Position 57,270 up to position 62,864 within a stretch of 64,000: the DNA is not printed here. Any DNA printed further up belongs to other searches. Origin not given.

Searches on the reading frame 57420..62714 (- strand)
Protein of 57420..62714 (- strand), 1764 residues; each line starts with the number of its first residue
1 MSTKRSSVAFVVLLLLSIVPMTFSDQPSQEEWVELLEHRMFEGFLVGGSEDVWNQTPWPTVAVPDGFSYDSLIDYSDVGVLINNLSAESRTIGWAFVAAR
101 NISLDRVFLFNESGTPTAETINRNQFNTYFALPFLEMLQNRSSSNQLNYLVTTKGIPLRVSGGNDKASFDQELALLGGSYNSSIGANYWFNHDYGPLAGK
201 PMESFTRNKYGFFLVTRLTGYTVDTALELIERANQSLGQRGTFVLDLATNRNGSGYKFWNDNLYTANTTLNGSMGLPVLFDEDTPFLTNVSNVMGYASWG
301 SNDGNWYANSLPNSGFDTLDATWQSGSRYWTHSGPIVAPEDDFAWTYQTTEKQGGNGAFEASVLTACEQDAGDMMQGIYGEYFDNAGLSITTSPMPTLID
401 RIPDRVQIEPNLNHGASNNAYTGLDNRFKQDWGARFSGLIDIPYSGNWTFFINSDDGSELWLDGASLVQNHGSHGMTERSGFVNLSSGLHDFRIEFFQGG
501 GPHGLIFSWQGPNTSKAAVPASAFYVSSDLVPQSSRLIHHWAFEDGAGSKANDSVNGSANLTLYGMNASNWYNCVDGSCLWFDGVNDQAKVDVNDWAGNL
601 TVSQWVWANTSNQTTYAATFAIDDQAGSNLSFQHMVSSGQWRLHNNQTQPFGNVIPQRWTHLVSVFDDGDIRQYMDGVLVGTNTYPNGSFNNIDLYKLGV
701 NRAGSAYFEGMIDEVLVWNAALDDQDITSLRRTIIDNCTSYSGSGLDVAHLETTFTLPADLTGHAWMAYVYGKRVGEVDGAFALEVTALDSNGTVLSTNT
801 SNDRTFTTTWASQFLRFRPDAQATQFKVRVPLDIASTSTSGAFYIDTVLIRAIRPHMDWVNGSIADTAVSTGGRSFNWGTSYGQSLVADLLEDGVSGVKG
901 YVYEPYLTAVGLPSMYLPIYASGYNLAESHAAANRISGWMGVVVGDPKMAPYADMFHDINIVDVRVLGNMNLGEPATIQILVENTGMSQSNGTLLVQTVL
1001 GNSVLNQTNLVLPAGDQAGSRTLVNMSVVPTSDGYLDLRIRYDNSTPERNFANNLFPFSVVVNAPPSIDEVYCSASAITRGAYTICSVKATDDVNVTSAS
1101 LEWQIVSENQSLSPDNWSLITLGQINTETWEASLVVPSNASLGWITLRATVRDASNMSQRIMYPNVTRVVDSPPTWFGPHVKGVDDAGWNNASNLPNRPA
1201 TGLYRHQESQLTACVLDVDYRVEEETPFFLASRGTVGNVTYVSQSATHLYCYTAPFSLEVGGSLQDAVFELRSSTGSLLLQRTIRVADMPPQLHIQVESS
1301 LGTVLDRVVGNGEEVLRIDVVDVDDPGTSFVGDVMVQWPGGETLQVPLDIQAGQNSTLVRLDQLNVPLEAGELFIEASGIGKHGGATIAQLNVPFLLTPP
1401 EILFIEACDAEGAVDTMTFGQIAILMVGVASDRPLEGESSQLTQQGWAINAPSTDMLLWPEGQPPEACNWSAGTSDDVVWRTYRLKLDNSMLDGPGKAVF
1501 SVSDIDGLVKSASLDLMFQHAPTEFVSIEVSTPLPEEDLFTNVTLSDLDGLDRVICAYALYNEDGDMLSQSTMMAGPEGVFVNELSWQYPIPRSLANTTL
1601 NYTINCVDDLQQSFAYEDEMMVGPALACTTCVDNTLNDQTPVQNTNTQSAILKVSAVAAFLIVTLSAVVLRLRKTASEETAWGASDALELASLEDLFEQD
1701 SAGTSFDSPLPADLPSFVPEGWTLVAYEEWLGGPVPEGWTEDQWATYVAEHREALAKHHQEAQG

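Call 16: search_protein_families(library=pfam, proteins=[window:57420-62714:-], max_evalue=1)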
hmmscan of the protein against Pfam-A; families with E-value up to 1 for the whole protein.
window:57420-62714:- (1764 aa): 5 families
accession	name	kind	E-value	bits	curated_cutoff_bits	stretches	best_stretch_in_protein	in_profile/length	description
PF13385.13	Laminin_G_3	-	2.2e-17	64.1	27.6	1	584-727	2-150/151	Concanavalin A-like lectin/glucanases superfamily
PF07691.17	PA14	-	2.7e-15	56.9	24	1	428-520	42-144/147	PA14 domain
PF07705.17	CARDB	-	0.027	15.1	22.7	1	969-1055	14-98/101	CARDB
PF00927.28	Transglut_C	-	0.038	14.5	26.6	1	963-1006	4-50/106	Transglutaminase family, C-terminal ig like domain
PF02973.23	Sialidase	-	0.24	11.3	26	1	666-729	114-183/189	Sialidase, N-terminal domain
